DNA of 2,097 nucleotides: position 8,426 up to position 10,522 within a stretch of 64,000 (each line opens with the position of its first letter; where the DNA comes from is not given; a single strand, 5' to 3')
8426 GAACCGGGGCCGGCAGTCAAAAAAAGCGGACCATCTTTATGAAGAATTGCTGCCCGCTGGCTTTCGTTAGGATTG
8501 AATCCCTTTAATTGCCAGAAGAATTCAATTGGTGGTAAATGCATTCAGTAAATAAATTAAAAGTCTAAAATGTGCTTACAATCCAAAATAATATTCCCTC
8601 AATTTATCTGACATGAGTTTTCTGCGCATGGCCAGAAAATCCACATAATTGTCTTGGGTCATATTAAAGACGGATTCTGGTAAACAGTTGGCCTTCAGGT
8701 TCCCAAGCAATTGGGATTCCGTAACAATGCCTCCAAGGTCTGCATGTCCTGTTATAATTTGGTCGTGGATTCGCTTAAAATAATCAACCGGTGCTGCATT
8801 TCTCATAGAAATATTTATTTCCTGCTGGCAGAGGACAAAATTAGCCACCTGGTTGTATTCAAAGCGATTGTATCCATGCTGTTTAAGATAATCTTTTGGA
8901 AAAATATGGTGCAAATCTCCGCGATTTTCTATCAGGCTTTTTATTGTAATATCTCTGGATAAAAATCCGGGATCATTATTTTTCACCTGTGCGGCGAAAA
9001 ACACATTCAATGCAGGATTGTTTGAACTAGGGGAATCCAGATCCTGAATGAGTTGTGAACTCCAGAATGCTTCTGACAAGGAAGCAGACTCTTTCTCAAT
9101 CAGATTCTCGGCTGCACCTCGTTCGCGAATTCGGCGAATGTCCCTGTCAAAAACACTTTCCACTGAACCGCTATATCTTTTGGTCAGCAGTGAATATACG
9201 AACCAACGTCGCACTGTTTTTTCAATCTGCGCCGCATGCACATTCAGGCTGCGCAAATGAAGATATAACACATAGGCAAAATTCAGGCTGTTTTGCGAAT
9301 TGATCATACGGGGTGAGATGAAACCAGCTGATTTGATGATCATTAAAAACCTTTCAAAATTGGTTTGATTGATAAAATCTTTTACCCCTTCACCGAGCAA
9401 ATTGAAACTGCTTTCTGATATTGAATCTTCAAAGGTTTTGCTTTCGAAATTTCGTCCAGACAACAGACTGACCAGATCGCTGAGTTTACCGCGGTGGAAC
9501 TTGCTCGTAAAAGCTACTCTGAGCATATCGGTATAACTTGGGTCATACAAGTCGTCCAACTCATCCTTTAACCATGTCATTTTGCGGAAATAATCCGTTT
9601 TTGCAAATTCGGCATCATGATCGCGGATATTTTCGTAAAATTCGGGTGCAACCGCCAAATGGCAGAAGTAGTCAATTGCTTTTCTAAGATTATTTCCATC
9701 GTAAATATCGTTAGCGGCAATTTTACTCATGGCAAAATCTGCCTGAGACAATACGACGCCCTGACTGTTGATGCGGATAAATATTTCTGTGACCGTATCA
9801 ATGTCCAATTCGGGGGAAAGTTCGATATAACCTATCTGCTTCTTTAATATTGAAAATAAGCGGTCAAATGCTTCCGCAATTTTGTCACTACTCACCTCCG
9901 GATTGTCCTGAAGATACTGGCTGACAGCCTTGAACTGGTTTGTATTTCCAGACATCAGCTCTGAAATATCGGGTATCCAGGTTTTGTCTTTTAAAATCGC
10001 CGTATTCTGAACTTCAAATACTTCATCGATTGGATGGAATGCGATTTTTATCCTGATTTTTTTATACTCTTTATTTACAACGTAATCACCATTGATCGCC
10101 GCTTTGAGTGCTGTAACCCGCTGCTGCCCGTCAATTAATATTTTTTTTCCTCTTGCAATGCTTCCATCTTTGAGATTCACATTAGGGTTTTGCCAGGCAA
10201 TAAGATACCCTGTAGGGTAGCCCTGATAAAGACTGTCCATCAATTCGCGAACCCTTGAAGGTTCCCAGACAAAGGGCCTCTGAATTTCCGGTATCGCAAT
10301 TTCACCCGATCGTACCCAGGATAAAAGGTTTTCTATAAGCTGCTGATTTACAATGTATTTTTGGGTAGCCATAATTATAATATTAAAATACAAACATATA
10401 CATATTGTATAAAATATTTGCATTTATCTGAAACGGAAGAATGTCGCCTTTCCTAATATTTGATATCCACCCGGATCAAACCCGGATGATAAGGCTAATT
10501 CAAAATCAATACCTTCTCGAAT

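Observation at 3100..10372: Two full-length DUF262/DUF1524 paralogs bracket the helicase-nuclease in one operon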

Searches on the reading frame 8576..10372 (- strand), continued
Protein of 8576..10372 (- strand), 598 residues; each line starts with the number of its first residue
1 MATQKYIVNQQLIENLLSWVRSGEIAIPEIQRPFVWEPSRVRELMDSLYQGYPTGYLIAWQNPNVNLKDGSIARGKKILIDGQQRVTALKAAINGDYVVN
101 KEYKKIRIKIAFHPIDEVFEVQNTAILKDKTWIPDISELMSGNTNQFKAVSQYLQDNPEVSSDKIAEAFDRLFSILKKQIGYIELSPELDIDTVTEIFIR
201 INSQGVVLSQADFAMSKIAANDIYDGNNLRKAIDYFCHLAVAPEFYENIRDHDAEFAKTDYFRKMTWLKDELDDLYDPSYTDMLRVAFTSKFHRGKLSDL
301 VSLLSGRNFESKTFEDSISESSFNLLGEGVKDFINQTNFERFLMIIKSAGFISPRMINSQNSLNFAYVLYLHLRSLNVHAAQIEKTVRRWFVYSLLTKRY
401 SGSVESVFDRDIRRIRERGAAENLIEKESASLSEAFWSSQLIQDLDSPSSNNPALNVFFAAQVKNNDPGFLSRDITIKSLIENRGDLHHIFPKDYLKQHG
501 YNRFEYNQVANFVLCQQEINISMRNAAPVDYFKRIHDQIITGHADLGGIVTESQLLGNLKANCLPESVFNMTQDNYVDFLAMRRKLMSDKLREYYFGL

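Call 93: get_annotated_region(hit=H29, flank=7000)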
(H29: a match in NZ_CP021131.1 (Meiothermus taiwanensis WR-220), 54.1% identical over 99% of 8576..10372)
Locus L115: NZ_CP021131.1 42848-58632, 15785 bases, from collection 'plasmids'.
description: Meiothermus taiwanensis WR-220 plasmid pMtWR-220, complete sequence
organism: Meiothermus taiwanensis WR-220 (NCBI taxid 1339250)
taxonomy: Bacteria; Deinococcota; Deinococci; Thermales; Thermaceae; Meiothermus; Meiothermus taiwanensis; Meiothermus taiwanensis WR-220
host: -; source: -; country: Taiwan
typing (MOB-suite, as given by PLSDB): non-mobilizable
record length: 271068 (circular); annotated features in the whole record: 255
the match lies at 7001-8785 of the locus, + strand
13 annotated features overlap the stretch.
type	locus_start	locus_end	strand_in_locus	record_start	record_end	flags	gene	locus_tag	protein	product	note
CDS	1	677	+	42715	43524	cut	-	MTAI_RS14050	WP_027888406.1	TIGR04255 family protein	-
CDS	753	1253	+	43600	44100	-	-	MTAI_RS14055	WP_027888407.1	hypothetical protein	-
CDS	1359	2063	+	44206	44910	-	-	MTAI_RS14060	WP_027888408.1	hypothetical protein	-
CDS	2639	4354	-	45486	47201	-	-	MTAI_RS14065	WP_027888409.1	hypothetical protein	-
CDS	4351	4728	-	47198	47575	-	-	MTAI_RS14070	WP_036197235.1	hypothetical protein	-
CDS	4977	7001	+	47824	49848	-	-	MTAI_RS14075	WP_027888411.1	class I SAM-dependent DNA methyltransferase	-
CDS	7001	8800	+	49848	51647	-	-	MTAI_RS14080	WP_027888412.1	DUF262 domain-containing protein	-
CDS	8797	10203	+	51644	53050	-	-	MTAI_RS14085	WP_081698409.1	restriction endonuclease subunit S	GO:0006304 - DNA modification [Evidence IEA]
CDS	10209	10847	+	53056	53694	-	-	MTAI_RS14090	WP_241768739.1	DUF4433 domain-containing protein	-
CDS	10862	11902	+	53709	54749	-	-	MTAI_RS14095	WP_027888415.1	macro domain-containing protein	-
CDS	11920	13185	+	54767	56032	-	-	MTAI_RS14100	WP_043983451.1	AAA family ATPase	-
CDS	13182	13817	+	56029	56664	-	-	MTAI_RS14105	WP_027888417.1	DUF4276 family protein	-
CDS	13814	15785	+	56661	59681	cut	-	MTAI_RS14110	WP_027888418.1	type I restriction endonuclease subunit R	-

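Call 94: get_annotated_region(hit=H31, flank=7000)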
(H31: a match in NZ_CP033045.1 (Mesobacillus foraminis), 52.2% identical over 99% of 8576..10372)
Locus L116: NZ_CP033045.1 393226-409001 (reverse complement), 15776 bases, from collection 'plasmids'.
description: Mesobacillus foraminis strain Bac44 plasmid unnamed, complete sequence
organism: Mesobacillus foraminis (NCBI taxid 279826)
taxonomy: Bacteria; Bacillota; Bacilli; Bacillales; Bacillaceae; Mesobacillus; Mesobacillus foraminis
host: -; source: cell culture,Red Sea lagoons-Mangrove Mud; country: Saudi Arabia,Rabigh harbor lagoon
typing (MOB-suite, as given by PLSDB): non-mobilizable
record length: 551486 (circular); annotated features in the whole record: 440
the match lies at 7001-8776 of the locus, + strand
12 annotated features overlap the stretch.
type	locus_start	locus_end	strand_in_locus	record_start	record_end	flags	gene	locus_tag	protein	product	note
CDS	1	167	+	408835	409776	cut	-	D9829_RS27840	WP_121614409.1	carbohydrate kinase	GO:0005975 - carbohydrate metabolic process [Evidence IEA]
CDS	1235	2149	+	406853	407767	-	-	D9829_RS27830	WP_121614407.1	restriction endonuclease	-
CDS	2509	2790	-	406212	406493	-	-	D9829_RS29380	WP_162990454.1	hypothetical protein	-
CDS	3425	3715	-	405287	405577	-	-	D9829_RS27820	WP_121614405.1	PfkB family carbohydrate kinase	-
CDS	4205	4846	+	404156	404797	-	-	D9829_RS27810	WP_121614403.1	SLATT domain-containing protein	-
CDS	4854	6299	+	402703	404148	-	-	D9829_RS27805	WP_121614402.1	reverse transcriptase domain-containing protein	-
CDS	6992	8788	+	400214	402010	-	-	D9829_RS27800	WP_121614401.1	DUF262 domain-containing protein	-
CDS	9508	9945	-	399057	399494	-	-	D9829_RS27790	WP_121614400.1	helix-turn-helix domain-containing protein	-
CDS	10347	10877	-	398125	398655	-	-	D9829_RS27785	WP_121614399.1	hypothetical protein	-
CDS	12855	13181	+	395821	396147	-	-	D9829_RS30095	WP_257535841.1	transposase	GO:0006313 - DNA transposition [Evidence IEA]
CDS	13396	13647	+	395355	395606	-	-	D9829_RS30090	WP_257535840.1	hypothetical protein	-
CDS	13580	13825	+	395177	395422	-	-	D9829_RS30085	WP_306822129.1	transposase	GO:0006313 - DNA transposition [Evidence IEA]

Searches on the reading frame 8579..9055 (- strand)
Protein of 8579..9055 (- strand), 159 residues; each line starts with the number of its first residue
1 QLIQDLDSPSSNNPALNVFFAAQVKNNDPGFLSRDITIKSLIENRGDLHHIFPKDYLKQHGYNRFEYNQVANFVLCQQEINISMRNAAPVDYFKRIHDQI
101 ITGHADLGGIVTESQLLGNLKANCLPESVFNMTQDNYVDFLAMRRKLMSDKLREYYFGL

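Call 64: search_solved_structures(query=A4, max_evalue=10, show_alignments=3)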
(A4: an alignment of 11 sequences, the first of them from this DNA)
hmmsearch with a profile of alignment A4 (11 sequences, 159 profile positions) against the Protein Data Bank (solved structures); distinct sequences matched with E-value up to 10: 5.
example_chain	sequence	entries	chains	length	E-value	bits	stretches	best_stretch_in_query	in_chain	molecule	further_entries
1irq_A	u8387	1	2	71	0.59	13.2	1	21-69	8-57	omega transcriptional repressor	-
5esv_E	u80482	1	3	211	0.68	13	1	45-101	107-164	2-C-methyl-D-erythritol 2,4-cyclodiphosphate synthase,Envelope glycoprotein gp160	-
5esz_C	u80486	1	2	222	0.8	12.8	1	45-101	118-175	2-C-methyl-D-erythritol 2,4-cyclodiphosphate synthase,Envelope glycoprotein gp160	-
1vlh_A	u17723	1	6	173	0.94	12.6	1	37-63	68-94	Phosphopantetheine adenylyltransferase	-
1yeb_A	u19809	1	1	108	1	12.4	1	66-117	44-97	CYTOCHROME C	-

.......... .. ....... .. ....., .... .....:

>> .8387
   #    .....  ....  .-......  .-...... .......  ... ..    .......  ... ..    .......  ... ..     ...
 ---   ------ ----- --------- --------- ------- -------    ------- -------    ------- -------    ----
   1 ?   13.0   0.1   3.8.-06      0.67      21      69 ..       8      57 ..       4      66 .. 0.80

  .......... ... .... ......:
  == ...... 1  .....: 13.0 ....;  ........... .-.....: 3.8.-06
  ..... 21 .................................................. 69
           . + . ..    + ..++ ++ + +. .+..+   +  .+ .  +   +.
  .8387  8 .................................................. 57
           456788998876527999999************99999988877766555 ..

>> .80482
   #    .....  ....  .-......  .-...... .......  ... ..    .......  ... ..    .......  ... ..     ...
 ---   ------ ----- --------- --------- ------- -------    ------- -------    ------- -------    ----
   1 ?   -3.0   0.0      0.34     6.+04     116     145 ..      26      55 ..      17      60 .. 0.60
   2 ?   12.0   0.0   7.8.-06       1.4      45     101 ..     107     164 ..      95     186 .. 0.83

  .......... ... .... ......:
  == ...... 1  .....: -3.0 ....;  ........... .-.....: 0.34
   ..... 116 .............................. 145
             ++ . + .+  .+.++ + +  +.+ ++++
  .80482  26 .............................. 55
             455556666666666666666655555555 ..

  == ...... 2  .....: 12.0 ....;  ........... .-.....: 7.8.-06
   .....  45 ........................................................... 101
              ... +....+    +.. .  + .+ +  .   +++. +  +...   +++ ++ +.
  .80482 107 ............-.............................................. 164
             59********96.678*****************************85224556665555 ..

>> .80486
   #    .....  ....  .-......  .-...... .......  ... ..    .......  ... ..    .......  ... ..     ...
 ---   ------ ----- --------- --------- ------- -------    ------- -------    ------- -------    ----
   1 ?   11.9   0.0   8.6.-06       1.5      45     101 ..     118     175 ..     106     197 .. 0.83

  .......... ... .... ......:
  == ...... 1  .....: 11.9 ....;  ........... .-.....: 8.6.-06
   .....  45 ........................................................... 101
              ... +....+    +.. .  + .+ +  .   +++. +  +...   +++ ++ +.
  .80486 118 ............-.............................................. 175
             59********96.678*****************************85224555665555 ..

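Call 65: search_protein_families(library=pfam, proteins=[window:8579-9055:-], max_evalue=10)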
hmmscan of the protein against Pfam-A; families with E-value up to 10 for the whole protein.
seq(159 aa): 2 families
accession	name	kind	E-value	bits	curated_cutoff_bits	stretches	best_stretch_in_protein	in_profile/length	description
PF13395.12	HNH_4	-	0.0042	17.5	22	1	34-89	6-53/54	HNH endonuclease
PF07510.16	GmrSD_C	-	0.099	13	23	1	34-89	40-99/138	GmrSD restriction endonucleases, C-terminal domain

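Call 66: search_protein_families(library=padloc, proteins=[window:8579-9055:-], max_evalue=1)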
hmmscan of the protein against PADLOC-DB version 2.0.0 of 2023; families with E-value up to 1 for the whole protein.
seq(159 aa): 2 families
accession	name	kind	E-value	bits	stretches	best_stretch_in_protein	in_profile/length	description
PDLC04785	PDC-M72B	-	0.00057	17.9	1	87-143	24-81/168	-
PDLC04784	PDC-M72B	-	0.0019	16.3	1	87-144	24-82/193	-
